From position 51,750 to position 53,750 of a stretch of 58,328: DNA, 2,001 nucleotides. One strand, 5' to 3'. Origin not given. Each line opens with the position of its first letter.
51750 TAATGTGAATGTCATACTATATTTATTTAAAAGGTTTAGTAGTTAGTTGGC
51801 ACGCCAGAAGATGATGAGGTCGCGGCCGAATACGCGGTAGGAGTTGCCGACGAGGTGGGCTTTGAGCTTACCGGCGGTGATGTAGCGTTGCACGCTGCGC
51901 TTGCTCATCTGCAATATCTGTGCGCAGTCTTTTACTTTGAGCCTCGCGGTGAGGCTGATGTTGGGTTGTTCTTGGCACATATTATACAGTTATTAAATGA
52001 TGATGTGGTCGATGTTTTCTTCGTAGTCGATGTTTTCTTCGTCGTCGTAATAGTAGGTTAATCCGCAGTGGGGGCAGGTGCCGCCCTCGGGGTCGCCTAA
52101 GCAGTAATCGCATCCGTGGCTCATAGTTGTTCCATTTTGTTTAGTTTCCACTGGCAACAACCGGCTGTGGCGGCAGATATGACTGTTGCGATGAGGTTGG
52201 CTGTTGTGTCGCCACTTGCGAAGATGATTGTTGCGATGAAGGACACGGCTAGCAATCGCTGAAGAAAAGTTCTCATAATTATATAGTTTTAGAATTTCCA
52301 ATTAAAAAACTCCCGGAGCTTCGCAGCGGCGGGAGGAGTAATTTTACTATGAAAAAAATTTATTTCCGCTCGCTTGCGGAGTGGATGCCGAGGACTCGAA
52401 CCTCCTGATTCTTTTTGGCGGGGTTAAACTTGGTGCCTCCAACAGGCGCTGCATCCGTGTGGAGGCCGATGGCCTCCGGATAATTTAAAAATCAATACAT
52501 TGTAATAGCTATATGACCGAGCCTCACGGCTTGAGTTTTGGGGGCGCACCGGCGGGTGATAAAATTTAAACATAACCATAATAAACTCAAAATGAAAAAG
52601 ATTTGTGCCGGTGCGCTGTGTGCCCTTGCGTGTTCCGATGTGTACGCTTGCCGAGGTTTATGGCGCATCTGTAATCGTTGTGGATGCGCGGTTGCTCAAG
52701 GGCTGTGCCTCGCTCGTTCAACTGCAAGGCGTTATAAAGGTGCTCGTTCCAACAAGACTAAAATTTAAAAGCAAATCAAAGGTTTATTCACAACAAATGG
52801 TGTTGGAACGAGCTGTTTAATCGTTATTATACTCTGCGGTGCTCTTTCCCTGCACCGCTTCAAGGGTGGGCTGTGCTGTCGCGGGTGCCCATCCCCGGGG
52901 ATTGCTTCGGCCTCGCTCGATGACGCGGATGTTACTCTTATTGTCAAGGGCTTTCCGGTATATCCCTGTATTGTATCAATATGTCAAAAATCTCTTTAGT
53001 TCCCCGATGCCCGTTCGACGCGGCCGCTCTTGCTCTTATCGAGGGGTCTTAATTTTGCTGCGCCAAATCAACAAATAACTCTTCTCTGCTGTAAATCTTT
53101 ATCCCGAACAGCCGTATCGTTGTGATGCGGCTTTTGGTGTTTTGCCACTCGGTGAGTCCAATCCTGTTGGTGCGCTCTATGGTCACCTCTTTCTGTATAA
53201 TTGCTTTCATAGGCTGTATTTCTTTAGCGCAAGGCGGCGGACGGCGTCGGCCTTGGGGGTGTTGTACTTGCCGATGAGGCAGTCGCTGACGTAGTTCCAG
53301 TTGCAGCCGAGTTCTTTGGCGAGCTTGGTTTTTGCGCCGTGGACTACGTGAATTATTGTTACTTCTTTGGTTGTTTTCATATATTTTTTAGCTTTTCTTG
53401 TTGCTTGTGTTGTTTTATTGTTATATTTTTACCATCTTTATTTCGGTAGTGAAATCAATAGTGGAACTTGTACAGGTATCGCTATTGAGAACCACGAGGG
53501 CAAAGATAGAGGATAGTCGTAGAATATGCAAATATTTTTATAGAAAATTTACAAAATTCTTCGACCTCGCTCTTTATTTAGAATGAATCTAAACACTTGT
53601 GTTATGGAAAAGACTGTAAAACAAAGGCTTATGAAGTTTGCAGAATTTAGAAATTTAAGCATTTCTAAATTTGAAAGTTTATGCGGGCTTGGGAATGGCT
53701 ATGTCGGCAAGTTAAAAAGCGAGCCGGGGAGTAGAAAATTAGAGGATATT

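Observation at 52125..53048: ORF-free, hairpin-dense island between the cro-like genes and the replication operon: candidate large structured RNA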

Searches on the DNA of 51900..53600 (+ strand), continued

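Call 80: search_with_rna_model(model_id=R1, sources=[L101, L102, L103, L104, L105, L106, L107, L108, L109, L110, L111, L112, L113, L114, L115, L116, L117, L118, L119, L120, L121, L122, L123, L124, L125, L126, L127, L128, L129, L130, L131, L132, L133, L134, L135, L136, L137, L138, L139, L140, L141, L142, L143, L144, L145, L146, L147, L148, L149, L150, L151, L152, L153, L154, L155, L156, L157, L158, L159, L160, L161, L162, L163, L164, L165, L166, L167, L168, L169, L170, L171, L172, L173, L174, L175, L176, L177, L178, L179, L180, L181, L182, L183, L184, L185, L186, L187, L188, L189, L190, L191, L192, L193, L194, L195, L196, L197, L198, L199, L200], max_evalue=1)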
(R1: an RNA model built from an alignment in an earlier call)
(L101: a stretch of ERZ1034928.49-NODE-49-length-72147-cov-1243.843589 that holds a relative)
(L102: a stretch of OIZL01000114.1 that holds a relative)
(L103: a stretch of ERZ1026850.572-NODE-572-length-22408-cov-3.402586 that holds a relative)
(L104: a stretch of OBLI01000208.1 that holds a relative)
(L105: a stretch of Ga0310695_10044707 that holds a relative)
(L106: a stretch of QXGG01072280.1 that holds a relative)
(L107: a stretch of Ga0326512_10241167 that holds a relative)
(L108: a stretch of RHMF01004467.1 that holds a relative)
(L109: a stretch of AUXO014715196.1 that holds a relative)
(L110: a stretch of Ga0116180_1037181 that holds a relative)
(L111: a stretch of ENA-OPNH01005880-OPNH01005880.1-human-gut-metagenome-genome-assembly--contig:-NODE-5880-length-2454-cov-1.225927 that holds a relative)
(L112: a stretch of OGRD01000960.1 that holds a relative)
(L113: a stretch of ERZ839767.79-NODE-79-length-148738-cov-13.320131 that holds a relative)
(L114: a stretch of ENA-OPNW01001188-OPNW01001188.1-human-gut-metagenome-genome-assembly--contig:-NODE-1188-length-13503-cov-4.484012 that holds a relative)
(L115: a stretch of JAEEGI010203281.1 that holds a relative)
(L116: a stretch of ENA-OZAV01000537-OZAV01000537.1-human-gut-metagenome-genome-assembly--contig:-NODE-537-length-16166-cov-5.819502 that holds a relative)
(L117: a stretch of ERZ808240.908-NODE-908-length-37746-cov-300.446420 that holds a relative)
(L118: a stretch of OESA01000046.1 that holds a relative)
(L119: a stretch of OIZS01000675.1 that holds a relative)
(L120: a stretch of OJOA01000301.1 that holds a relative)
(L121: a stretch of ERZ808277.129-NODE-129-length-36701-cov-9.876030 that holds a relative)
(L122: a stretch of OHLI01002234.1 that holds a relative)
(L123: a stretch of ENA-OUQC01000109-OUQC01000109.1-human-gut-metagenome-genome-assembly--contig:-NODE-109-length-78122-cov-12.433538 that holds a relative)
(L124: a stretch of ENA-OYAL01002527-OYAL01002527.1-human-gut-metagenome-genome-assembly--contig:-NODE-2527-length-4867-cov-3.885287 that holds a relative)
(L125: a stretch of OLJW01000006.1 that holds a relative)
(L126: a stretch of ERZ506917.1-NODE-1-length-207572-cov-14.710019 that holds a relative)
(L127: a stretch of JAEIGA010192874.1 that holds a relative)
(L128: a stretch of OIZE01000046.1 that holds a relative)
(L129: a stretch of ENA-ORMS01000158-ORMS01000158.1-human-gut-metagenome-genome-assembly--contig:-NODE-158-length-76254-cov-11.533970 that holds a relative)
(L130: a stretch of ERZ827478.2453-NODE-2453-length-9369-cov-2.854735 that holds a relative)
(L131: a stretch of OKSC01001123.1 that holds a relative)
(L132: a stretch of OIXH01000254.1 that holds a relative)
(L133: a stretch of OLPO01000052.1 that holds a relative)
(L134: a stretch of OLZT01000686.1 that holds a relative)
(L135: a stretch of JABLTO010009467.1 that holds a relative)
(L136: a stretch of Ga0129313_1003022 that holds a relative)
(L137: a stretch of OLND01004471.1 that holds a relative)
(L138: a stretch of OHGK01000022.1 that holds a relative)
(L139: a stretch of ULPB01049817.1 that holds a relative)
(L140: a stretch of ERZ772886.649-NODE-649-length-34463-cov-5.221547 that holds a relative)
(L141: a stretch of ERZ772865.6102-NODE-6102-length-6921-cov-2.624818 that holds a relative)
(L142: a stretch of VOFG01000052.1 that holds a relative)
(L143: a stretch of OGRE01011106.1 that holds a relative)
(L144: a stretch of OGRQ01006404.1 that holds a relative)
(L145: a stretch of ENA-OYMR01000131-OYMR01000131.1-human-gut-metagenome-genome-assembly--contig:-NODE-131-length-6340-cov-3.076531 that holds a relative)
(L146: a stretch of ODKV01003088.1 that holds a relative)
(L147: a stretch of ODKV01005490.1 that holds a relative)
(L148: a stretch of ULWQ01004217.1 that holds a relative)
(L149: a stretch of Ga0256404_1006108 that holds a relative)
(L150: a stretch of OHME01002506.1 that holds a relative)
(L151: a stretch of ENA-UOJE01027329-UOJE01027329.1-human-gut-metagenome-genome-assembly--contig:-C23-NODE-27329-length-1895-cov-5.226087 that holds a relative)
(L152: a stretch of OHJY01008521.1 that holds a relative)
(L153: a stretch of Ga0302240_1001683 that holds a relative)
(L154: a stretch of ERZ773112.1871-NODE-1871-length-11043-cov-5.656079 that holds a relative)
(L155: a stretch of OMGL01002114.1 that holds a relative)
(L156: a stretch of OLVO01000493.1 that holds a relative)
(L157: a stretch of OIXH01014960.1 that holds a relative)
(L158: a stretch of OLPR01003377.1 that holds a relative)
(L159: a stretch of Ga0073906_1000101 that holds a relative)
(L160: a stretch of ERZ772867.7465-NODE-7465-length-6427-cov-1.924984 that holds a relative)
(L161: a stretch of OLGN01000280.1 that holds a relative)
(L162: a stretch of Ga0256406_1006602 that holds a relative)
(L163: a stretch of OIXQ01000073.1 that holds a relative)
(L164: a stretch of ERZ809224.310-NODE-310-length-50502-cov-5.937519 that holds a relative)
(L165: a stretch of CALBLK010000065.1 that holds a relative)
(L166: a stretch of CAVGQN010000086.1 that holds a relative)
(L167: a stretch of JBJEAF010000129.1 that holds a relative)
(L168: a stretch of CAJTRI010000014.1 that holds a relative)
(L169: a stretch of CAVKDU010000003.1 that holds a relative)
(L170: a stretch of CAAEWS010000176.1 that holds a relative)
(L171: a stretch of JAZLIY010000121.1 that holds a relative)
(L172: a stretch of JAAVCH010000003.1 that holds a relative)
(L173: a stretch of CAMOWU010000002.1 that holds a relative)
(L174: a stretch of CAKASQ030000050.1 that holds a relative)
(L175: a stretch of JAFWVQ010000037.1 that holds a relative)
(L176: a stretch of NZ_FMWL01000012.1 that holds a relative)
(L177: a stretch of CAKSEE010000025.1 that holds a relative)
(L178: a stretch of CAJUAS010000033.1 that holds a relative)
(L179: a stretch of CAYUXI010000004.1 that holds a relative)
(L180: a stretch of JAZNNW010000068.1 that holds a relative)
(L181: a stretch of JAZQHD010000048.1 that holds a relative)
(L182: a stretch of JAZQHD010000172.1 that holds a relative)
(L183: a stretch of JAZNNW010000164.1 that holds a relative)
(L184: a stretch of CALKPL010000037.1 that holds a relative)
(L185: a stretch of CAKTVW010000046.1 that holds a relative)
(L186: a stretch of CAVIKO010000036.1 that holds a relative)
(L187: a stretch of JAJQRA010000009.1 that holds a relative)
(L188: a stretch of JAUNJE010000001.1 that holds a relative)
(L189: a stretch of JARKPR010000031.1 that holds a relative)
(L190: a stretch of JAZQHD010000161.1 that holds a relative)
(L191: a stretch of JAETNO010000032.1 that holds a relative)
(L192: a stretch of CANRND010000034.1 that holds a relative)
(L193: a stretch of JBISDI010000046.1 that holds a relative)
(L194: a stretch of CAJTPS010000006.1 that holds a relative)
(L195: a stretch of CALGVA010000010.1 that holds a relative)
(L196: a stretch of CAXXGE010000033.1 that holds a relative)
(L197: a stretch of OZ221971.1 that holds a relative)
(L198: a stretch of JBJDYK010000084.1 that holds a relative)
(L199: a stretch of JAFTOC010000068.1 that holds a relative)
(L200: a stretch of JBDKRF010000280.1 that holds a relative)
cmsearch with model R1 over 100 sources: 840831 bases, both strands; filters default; matches with E-value up to 1: 0.
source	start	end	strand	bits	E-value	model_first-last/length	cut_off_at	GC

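Call 81: search_with_rna_model(model_id=R1, sources=[window, L201, L202, L203, L204, L205, L206, L207, L208, L209, L210, L211, L212, L213, L214, L215, L216, L217, L218, L219, L220, L221, L222, L223, L224, L225, L226, L227, L228, L229, L230, L231, L232, L233, L234, L235, L236, L237, L238, L239, L240, L241, L242, L243, L244, L245, L246, L247, L248, L249, L250, L251, L252, L253, L254, L255, L256, L257, L258, L259, L260, L261, L262, L263, L264, L265, L266, L267, L268], max_evalue=1)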
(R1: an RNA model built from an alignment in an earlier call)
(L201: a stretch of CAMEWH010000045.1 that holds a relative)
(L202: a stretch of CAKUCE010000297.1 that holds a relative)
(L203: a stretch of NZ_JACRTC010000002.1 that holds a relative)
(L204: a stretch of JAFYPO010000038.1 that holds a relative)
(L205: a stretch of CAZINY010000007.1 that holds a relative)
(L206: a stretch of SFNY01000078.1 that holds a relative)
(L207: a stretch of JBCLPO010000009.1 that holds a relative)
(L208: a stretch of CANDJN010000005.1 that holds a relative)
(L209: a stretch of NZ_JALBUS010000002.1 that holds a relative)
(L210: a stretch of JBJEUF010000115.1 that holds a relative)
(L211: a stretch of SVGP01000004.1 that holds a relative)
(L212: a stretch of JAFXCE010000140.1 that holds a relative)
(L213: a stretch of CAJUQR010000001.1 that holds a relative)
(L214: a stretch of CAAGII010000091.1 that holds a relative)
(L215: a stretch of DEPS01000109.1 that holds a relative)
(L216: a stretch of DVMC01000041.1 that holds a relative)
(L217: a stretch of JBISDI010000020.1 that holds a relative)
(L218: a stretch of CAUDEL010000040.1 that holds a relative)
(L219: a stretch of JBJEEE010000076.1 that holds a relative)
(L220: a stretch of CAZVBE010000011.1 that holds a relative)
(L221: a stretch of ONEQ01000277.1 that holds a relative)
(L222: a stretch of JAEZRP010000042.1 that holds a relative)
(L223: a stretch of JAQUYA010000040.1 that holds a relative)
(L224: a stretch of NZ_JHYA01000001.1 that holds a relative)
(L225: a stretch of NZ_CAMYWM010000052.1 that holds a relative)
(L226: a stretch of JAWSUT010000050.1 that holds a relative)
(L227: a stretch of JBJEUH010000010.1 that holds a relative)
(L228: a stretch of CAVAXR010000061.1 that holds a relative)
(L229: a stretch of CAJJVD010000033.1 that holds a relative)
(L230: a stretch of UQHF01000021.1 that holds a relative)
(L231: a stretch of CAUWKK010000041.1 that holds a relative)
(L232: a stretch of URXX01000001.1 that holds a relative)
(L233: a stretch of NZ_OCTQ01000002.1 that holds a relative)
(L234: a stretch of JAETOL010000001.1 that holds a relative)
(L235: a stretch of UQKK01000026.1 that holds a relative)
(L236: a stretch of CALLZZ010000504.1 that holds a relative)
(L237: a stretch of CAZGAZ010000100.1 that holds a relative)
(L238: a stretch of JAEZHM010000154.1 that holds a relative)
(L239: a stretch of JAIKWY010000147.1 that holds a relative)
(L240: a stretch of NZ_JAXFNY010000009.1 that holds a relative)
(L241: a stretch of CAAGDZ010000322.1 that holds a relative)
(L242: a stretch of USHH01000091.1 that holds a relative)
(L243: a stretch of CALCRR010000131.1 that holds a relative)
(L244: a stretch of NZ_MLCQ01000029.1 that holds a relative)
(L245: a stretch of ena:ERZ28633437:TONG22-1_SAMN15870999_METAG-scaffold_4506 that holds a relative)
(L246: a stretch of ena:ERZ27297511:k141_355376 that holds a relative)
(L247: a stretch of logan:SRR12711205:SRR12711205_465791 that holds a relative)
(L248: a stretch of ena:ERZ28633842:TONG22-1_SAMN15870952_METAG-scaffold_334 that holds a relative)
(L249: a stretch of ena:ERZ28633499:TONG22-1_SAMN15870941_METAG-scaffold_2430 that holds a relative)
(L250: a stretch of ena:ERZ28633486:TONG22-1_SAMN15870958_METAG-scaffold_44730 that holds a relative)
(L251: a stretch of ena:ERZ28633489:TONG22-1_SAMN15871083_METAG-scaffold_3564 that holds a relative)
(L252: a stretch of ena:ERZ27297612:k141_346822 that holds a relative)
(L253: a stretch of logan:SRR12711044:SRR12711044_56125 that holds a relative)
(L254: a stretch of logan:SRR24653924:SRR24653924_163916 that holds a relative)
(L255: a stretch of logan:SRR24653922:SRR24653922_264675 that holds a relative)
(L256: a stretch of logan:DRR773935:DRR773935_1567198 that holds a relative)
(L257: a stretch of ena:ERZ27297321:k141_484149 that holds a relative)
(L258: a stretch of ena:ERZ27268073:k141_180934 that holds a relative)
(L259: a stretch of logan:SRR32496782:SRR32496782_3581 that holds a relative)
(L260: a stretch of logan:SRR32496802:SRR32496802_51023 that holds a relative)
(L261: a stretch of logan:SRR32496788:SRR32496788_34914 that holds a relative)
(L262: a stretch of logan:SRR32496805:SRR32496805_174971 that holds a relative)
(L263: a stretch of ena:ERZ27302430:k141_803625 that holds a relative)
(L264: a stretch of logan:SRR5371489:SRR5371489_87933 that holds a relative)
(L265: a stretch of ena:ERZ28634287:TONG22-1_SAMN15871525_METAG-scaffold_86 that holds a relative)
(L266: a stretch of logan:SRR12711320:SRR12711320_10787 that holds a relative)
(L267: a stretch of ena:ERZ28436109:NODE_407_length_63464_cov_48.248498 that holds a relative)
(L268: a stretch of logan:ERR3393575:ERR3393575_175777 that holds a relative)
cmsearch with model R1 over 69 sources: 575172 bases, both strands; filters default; matches with E-value up to 1: 18.
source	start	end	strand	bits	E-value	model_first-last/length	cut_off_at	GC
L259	3201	3361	-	188.3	1.5e-52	1-160/160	no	0.51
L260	3201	3361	-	188.3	1.5e-52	1-160/160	no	0.51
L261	1422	1582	-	188.3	1.5e-52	1-160/160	no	0.51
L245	6113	6273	+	188.3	1.6e-52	1-160/160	no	0.51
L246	1625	1785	+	188.3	1.6e-52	1-160/160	no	0.51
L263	2731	2890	-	186.1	7e-52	1-160/160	no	0.52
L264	2731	2890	-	186.1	7e-52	1-160/160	no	0.52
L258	2870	3029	-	180.1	3.9e-50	1-160/160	no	0.52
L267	2584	2739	-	170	3.4e-47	1-160/160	no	0.54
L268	2584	2739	-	170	3.4e-47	1-160/160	no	0.54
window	52830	52992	-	161.5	1e-44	1-160/160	no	0.54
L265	1961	2117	-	156.4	3.2e-43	1-160/160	no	0.5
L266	1961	2117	-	156.4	3.2e-43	1-160/160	no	0.5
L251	3312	3475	+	148.1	8.3e-41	1-160/160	no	0.55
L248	5691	5737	+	45.5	7.6e-11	36-82/160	no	0.62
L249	5156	5202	+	45.5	7.6e-11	36-82/160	no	0.62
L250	767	813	+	45.5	7.6e-11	36-82/160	no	0.62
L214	995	1109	+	16.5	0.022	1-160/160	no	0.51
